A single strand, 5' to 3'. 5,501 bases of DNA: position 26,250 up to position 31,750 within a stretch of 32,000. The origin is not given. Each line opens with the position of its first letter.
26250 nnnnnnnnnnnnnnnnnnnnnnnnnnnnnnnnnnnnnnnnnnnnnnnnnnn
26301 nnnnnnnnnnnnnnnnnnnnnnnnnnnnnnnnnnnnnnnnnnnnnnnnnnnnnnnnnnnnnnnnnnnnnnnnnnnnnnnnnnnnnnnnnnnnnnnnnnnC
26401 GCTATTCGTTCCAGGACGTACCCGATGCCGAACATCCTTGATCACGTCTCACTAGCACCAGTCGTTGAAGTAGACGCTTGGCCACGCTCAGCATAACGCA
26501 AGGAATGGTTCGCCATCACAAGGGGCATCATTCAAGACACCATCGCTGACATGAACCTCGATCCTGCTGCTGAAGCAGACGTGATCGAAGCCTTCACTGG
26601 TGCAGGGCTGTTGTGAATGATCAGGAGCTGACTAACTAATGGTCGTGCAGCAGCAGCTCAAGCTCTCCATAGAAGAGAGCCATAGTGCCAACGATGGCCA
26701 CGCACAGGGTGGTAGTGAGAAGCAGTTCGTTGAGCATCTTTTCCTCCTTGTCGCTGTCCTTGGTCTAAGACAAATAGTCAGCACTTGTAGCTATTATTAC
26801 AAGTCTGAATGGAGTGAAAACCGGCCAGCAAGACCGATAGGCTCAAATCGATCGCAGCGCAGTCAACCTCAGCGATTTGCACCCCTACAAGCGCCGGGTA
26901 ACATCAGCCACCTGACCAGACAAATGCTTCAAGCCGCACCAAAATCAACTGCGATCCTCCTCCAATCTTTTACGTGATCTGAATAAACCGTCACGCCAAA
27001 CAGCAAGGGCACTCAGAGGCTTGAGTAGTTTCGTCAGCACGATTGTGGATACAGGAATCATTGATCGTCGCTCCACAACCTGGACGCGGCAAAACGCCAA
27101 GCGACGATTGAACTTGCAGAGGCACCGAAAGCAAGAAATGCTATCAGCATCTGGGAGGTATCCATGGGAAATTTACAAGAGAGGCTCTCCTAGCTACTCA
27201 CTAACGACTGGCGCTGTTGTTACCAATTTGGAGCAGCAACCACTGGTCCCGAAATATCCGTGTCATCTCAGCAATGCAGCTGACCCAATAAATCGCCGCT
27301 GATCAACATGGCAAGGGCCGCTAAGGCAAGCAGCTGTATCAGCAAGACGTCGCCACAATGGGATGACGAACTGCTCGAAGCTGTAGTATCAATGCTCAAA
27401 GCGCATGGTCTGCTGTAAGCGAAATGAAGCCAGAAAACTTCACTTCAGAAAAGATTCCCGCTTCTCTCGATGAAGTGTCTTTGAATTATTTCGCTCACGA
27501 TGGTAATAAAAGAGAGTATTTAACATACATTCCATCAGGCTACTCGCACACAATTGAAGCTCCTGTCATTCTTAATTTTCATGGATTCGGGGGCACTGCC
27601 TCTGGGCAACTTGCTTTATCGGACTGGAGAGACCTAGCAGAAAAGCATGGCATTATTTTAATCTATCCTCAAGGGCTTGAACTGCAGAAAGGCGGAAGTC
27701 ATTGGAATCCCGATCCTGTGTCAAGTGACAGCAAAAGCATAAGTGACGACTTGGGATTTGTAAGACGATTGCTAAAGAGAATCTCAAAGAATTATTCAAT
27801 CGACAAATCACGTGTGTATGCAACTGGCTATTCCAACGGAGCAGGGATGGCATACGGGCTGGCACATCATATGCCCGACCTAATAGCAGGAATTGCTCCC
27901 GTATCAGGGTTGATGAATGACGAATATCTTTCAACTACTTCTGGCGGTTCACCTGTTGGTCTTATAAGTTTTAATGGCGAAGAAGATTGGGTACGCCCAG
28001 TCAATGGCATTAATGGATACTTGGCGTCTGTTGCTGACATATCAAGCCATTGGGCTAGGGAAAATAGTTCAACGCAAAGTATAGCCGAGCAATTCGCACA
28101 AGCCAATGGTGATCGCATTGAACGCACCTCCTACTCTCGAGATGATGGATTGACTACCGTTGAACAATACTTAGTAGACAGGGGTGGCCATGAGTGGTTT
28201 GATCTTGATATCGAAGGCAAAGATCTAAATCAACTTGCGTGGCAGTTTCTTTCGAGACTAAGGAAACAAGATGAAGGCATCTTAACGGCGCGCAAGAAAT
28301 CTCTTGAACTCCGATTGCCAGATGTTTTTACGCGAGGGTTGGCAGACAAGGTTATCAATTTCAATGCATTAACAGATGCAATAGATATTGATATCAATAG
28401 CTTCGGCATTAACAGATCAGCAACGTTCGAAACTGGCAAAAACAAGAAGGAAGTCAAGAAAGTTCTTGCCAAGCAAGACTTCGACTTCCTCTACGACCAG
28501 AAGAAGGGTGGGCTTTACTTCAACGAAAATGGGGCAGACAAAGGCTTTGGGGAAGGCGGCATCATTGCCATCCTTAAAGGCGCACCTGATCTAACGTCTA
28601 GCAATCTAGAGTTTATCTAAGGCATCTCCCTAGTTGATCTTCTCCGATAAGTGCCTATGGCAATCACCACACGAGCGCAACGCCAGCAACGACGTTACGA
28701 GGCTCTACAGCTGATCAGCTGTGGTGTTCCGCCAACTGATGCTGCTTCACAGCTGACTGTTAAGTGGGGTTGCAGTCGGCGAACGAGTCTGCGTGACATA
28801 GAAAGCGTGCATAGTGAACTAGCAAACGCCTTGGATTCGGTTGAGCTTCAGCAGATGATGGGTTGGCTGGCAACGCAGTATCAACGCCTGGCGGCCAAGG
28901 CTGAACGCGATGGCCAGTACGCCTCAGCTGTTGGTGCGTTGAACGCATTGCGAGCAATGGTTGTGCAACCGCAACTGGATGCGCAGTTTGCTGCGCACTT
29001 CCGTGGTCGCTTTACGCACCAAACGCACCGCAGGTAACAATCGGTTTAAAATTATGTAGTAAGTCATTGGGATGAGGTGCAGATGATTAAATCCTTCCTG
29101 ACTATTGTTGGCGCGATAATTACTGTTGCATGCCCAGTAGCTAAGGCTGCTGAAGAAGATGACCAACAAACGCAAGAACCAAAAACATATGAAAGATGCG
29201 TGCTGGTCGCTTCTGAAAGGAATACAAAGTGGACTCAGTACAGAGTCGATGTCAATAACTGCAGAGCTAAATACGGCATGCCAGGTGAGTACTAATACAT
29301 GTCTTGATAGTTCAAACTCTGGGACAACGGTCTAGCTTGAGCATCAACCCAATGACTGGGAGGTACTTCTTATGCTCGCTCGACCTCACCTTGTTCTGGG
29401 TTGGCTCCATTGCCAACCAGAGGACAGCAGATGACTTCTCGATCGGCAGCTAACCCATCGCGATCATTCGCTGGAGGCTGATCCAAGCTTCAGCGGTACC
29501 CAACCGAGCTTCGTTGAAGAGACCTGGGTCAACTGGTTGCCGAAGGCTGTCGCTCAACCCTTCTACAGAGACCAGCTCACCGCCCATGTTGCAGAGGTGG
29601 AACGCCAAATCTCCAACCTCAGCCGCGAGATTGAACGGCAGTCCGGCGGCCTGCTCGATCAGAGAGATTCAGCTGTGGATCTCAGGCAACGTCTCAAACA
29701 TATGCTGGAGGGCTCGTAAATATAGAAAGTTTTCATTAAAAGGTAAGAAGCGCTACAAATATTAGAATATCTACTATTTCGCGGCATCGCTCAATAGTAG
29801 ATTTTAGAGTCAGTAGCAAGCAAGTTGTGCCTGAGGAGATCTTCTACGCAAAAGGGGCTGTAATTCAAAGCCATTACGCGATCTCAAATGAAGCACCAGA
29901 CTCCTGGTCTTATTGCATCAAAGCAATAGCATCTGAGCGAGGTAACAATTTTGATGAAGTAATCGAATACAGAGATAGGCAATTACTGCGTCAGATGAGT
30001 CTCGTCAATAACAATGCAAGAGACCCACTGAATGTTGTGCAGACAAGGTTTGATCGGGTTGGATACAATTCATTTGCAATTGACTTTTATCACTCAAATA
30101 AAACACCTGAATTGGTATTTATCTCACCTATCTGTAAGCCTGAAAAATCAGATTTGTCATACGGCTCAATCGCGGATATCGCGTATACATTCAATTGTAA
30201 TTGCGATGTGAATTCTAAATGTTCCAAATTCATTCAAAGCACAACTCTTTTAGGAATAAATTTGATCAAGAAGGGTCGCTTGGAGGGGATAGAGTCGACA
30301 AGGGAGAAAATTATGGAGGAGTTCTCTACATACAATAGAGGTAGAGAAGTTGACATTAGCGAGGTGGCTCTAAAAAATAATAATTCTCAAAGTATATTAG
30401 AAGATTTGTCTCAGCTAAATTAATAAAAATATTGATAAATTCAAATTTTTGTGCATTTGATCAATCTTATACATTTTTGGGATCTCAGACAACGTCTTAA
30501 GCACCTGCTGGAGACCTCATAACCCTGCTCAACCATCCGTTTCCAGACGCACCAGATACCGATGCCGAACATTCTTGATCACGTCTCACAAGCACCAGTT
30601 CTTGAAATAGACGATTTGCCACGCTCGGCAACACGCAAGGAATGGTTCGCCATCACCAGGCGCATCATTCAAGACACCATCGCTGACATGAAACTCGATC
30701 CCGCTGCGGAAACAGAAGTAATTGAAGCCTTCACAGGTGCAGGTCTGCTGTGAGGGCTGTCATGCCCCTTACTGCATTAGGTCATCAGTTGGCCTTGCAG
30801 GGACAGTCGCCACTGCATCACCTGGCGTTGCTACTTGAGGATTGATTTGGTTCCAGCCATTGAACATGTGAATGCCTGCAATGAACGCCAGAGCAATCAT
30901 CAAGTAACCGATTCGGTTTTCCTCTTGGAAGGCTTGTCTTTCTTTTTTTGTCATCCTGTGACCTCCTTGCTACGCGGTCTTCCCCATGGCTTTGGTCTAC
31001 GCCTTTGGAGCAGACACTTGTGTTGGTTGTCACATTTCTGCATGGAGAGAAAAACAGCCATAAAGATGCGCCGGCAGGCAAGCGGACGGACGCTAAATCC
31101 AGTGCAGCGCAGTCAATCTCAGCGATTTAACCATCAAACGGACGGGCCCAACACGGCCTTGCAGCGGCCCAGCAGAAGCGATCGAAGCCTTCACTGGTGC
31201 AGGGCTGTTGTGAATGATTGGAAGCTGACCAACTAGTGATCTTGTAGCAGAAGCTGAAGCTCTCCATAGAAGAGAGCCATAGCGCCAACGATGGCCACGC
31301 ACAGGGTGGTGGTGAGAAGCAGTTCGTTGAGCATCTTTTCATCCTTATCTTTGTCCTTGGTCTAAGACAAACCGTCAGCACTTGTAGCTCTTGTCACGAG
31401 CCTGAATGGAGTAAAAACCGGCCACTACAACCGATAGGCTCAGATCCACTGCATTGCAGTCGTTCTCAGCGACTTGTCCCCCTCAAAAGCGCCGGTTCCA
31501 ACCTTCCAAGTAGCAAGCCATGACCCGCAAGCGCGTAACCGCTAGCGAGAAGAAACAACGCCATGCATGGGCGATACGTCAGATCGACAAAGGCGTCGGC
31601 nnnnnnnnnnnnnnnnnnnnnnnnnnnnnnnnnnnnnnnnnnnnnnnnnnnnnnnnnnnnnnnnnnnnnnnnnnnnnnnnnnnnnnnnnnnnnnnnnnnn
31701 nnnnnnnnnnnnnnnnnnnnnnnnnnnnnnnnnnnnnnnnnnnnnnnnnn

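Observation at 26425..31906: Three copies of a junction module suggest a tandem, recombining array of small elements or cassettes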

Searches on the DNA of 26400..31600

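Call 61: search_rna_families(source=window, start=26400, end=31600, threshold=evalue, max_evalue=5)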
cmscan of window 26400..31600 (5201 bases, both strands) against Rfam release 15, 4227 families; matches with E-value up to 5: 0.
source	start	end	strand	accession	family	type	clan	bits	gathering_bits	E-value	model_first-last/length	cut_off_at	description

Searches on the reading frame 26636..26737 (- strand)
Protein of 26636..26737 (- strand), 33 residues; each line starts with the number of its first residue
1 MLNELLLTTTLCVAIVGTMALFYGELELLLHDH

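Call 9: search_protein_families(library=pfam, max_evalue=1, proteins=[window:26636-26737:-])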
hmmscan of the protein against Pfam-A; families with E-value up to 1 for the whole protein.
window:26636-26737:- (33 aa): 0 families

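Call 20: search_protein_families(library=phrogs, max_evalue=0.1, proteins=[window:26636-26737:-])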
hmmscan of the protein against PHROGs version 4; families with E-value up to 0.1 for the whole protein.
window:26636-26737:- (33 aa): 0 families

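Call 21: search_protein_families(library=ncbifam, max_evalue=0.1, proteins=[window:26636-26737:-])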
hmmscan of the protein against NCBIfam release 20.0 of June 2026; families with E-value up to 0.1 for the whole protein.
window:26636-26737:- (33 aa): 1 family
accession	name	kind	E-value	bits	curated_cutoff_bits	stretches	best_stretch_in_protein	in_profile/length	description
NF047380.1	photo_II_xxx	equivalog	0.0057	16.9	80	1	2-31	4-33/75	photosystem II protein, Psb35-related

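Call 83: list_cluster_members(proteins=[window:26636-26734:-, window:31233-31331:-, window:30769-30951:-, window:30562-30750:+, window:31520-31903:+, window:28651-29034:+])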
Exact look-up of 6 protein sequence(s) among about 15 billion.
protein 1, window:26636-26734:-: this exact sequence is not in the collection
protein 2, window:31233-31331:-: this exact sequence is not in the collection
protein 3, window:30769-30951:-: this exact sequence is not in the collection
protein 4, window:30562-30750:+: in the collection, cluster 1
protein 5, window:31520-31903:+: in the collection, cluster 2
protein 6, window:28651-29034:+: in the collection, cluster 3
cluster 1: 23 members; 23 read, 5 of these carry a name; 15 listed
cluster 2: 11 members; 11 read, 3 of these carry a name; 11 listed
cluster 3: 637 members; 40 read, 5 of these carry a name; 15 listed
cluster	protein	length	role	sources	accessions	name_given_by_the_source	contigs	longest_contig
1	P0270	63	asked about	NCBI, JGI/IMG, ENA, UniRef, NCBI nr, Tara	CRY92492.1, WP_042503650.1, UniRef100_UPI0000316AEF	conserved hypothetical protein [Synechococcus sp. WH 8103] | hypothetical protein | hypothetical protein n=1 Tax=Parasynechococcus marenigrum TaxID=2881428 ...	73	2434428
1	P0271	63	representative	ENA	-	-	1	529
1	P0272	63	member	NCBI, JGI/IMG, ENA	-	hypothetical protein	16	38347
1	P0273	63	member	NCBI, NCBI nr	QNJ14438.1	hypothetical protein SynA18461_01797 [Synechococcus sp. A18-46.1]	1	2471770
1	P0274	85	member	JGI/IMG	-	hypothetical protein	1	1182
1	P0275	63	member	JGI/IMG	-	hypothetical protein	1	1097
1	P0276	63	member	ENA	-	-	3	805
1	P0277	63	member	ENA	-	-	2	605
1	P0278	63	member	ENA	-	-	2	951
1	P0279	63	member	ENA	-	-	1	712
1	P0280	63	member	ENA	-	-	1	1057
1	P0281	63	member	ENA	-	-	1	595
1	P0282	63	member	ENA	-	-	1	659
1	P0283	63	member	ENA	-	-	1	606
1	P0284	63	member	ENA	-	-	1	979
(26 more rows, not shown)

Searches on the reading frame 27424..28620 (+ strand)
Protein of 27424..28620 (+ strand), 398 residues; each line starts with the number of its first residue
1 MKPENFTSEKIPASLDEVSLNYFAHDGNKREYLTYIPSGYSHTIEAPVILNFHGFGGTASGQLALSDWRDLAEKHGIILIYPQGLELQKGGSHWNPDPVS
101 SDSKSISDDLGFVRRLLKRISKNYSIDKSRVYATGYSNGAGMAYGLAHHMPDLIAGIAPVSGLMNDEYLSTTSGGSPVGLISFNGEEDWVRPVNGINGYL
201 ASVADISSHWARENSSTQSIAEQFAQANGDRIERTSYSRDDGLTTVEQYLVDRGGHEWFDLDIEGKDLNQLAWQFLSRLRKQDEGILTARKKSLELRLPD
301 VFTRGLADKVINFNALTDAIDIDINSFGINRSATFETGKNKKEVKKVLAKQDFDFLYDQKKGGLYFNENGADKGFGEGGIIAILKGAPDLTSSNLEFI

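Call 9: search_protein_families(library=pfam, max_evalue=1, proteins=[window:27424-28620:+])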
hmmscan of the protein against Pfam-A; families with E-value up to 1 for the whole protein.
window:27424-28620:+ (398 aa): 7 families
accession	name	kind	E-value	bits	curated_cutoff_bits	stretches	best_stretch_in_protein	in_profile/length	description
PF10503.15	Esterase_PHB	-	2.7e-06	27.3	23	1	32-172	3-140/219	Esterase PHB depolymerase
PF00756.26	Esterase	-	0.00012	22.4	22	1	29-213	7-160/251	Putative esterase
PF02230.22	Abhydrolase_2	-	0.00018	21.8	23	1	45-164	13-140/217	Phospholipase/Carboxylesterase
PF00326.27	Peptidase_S9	-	0.031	14.2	22.6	1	120-165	55-100/213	Prolyl oligopeptidase family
PF19196.5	DUF5871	-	0.047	13.9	26.9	1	274-368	18-106/137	Family of unknown function (DUF5871)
PF07859.19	Abhydrolase_3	-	0.12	12.5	25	1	113-152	56-94/210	alpha/beta hydrolase fold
PF21384.2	Cas3_I-F_Cas2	-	0.19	12.4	27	1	212-250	12-49/79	CRISPR-associated nuclease/helicase Cas3, I-F/YPEST, Cas2 domain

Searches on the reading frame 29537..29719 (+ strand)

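Call 9: search_protein_families(library=pfam, max_evalue=1, proteins=[window:29537-29719:+])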
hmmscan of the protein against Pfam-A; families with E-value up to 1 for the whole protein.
window:29537-29719:+ (60 aa): 3 families
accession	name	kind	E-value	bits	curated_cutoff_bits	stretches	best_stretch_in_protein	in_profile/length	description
PF22638.1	FlgK_D1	-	0.012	15.7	28.6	1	13-48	80-114/233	Flagellar hook-associated protein FlgK helical domain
PF20733.2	LRIM1_dimer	-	0.053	13.9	35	1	11-51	62-102/187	Dimerization domain in LRIM1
PF01516.21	Orbi_VP6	-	0.14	12.1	22.6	1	9-54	148-190/324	Orbivirus helicase VP6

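Call 20: search_protein_families(library=phrogs, max_evalue=0.1, proteins=[window:29537-29719:+])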
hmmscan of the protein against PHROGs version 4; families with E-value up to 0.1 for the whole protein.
window:29537-29719:+ (60 aa): 1 family
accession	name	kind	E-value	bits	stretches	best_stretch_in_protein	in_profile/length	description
phrog_3501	-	unknown function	0.098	13.6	0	12-40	35-63/85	-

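Call 21: search_protein_families(library=ncbifam, max_evalue=0.1, proteins=[window:29537-29719:+])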
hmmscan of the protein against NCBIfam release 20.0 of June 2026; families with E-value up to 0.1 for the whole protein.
window:29537-29719:+ (60 aa): 1 family
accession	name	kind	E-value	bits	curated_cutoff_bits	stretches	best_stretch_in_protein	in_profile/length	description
NF009649.0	PRK13182.1-5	equivalog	0.079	13.1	265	1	11-56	107-150/186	chromosome-anchoring protein RacA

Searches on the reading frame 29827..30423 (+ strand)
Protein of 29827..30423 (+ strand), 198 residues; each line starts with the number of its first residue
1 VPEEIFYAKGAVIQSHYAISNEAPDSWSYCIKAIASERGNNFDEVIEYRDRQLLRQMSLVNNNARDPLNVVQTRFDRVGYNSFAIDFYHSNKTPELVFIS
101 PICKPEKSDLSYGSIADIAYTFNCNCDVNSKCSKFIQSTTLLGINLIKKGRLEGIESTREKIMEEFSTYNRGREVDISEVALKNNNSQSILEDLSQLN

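Call 9: search_protein_families(library=pfam, max_evalue=1, proteins=[window:29827-30423:+])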
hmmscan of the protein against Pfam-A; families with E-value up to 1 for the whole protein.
window:29827-30423:+ (198 aa): 0 families

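Call 20: search_protein_families(library=phrogs, max_evalue=0.1, proteins=[window:29827-30423:+])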
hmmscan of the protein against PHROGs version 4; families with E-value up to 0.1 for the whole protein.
window:29827-30423:+ (198 aa): 3 families
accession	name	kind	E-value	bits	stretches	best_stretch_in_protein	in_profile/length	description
phrog_12648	-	unknown function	0.04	15.3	0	21-48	66-93/101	-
phrog_12219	-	DNA, RNA and nucleotide metabolism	0.041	13.1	1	123-196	491-563/823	DNA polymerase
phrog_5653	-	head and packaging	0.061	14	1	130-180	110-162/199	terminase large subunit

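Call 21: search_protein_families(library=ncbifam, max_evalue=0.1, proteins=[window:29827-30423:+])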
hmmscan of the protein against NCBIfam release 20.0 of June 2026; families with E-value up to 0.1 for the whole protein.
window:29827-30423:+ (198 aa): 0 families
